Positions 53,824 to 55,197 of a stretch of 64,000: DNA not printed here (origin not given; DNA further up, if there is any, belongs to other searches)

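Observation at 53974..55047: Radical SAM/SPASM enzyme with no evident precursor peptide, wedged between a FISUMP lipoprotein and an array of T9SS lectin cargo genes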

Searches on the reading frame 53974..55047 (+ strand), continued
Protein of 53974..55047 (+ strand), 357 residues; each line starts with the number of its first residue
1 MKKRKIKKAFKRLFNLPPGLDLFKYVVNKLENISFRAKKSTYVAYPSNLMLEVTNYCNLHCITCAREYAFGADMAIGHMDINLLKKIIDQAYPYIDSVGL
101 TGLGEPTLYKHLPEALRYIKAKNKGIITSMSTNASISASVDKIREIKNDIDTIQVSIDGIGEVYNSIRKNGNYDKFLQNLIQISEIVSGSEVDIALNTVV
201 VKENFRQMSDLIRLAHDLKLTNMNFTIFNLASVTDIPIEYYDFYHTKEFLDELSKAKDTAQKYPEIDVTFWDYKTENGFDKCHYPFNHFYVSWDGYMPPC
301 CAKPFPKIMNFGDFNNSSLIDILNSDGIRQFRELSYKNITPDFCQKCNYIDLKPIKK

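Call 87: search_protein_families(library=ncbifam, proteins=[P0138, P0139, P0140, P0145, P0148, P0155, P0161, P0167, P0176, P0239], max_evalue=1e-20)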
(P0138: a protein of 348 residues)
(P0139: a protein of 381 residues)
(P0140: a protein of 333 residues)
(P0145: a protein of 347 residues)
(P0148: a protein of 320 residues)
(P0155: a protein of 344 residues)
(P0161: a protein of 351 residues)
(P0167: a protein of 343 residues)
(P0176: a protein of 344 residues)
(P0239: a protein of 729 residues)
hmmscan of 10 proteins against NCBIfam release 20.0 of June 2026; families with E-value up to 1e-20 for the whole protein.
P0138 (348 aa): 1 family
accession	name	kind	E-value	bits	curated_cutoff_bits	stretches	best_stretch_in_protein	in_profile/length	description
TIGR04317.1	W_rSAM_matur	equivalog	9.9e-26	90.7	380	1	50-341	5-308/349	tungsten cofactor oxidoreductase radical SAM maturase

P0139 (381 aa): 3 families
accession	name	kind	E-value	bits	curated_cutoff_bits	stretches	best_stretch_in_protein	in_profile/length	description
TIGR04317.1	W_rSAM_matur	equivalog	2.2e-27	96.1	380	1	62-367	3-316/349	tungsten cofactor oxidoreductase radical SAM maturase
NF033640.1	N_Twi_rSAM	subfamily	5.5e-24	85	170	0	56-269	104-330/398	twitch domain-containing radical SAM protein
TIGR04311.1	rSAM_Geo_metal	subfamily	8.4e-21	74.5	400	0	61-283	1-226/423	radical SAM/SPASM family putative metalloenzyme maturase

P0140 (333 aa): 3 families
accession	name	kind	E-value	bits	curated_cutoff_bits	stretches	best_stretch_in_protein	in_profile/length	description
NF033640.1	N_Twi_rSAM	subfamily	5.4e-30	104.8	170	0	6-220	106-336/398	twitch domain-containing radical SAM protein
TIGR04317.1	W_rSAM_matur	equivalog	1.1e-28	100.4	380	1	10-269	3-258/349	tungsten cofactor oxidoreductase radical SAM maturase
TIGR04311.1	rSAM_Geo_metal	subfamily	1.5e-23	83.6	400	0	13-187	5-182/423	radical SAM/SPASM family putative metalloenzyme maturase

P0145 (347 aa): 1 family
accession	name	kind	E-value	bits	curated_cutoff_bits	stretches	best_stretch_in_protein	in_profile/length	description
TIGR04317.1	W_rSAM_matur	equivalog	2.6e-22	79.4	380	1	49-332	5-300/349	tungsten cofactor oxidoreductase radical SAM maturase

P0148 (320 aa): 1 family
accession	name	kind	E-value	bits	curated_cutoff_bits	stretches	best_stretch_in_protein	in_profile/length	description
NF033640.1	N_Twi_rSAM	subfamily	4.7e-24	85.2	170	0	12-214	110-324/398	twitch domain-containing radical SAM protein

P0155 (344 aa): 5 families
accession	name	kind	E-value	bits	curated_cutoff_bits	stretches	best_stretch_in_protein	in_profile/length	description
TIGR04317.1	W_rSAM_matur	equivalog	5.8e-40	137.5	380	1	43-296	3-257/349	tungsten cofactor oxidoreductase radical SAM maturase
TIGR04311.1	rSAM_Geo_metal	subfamily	3.1e-37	128.6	400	1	43-265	2-225/423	radical SAM/SPASM family putative metalloenzyme maturase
TIGR04545.1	rSAM_ahbD_hemeb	equivalog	3.1e-23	82.8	500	1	47-253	3-200/339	heme b synthase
TIGR02666.1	moaA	equivalog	4.8e-22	78.4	284.05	1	47-260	13-225/336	GTP 3',8-cyclase MoaA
TIGR04051.1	rSAM_NirJ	equivalog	7.5e-22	77.8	515.45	1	46-238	4-187/354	heme d1 biosynthesis radical SAM protein NirJ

P0161 (351 aa): 0 families

P0167 (343 aa): 6 families
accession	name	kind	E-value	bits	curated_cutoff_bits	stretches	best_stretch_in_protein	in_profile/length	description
TIGR04317.1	W_rSAM_matur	equivalog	5.9e-40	137.5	380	1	35-340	4-315/349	tungsten cofactor oxidoreductase radical SAM maturase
TIGR04311.1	rSAM_Geo_metal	subfamily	9.6e-33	113.8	400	1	34-220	2-192/423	radical SAM/SPASM family putative metalloenzyme maturase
NF033640.1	N_Twi_rSAM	subfamily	6.8e-29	101.1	170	0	21-211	95-300/398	twitch domain-containing radical SAM protein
TIGR04545.1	rSAM_ahbD_hemeb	equivalog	5.8e-23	81.9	500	0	38-208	3-167/339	heme b synthase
TIGR02109.1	PQQ_syn_pqqE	equivalog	9.1e-23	80.8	381.35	1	33-339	5-303/358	pyrroloquinoline quinone biosynthesis protein PqqE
NF050035.1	rSAM_WgK_link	exception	5.9e-21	74.9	650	0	33-212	7-180/367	radical SAM/SPASM peptide maturase WgkB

P0176 (344 aa): 6 families
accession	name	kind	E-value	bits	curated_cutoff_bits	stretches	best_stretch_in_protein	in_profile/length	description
TIGR04317.1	W_rSAM_matur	equivalog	3.6e-43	148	380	1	41-342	4-314/349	tungsten cofactor oxidoreductase radical SAM maturase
TIGR04311.1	rSAM_Geo_metal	subfamily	1.3e-35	123.3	400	1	40-214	2-180/423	radical SAM/SPASM family putative metalloenzyme maturase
TIGR04545.1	rSAM_ahbD_hemeb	equivalog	8.6e-23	81.3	500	0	46-217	5-171/339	heme b synthase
TIGR04133.1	rSAM_w_lipo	hypoth_equivalog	3.1e-22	79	425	1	26-342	9-322/350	TIGR04133 family radical SAM/SPASM protein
TIGR03962.1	mycofact_rSAM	equivalog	3.8e-21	75.6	265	0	40-342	11-304/339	mycofactocin radical SAM maturase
TIGR02109.1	PQQ_syn_pqqE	equivalog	4.1e-21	75.3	381.35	1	39-341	5-302/358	pyrroloquinoline quinone biosynthesis protein PqqE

P0239 (729 aa): 4 families
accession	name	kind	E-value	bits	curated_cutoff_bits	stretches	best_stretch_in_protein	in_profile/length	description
TIGR04317.1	W_rSAM_matur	equivalog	1.1e-52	179.3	380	1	40-335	5-313/349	tungsten cofactor oxidoreductase radical SAM maturase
TIGR04311.1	rSAM_Geo_metal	subfamily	1.9e-43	149.1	400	1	38-224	2-193/423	radical SAM/SPASM family putative metalloenzyme maturase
NF033640.1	N_Twi_rSAM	subfamily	3e-22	79.2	170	0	261-338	2-72/398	twitch domain-containing radical SAM protein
TIGR04545.1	rSAM_ahbD_hemeb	equivalog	3.9e-22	79.1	500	0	42-211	3-168/339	heme b synthase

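Call 89: search_protein_families(library=padloc, proteins=[window:53974-55044:+], max_evalue=0.01)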
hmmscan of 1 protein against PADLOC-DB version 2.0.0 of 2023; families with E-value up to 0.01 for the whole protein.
window:53974-55044:+ (357 aa): 2 families
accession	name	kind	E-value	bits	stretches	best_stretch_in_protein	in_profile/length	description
PDLC02903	pVip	-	1.4e-18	65.3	1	51-251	4-197/257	Viperins not associated with kinases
PDLC02904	pVip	-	6.6e-16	56.6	1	53-220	9-167/262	Viperins associated with kinases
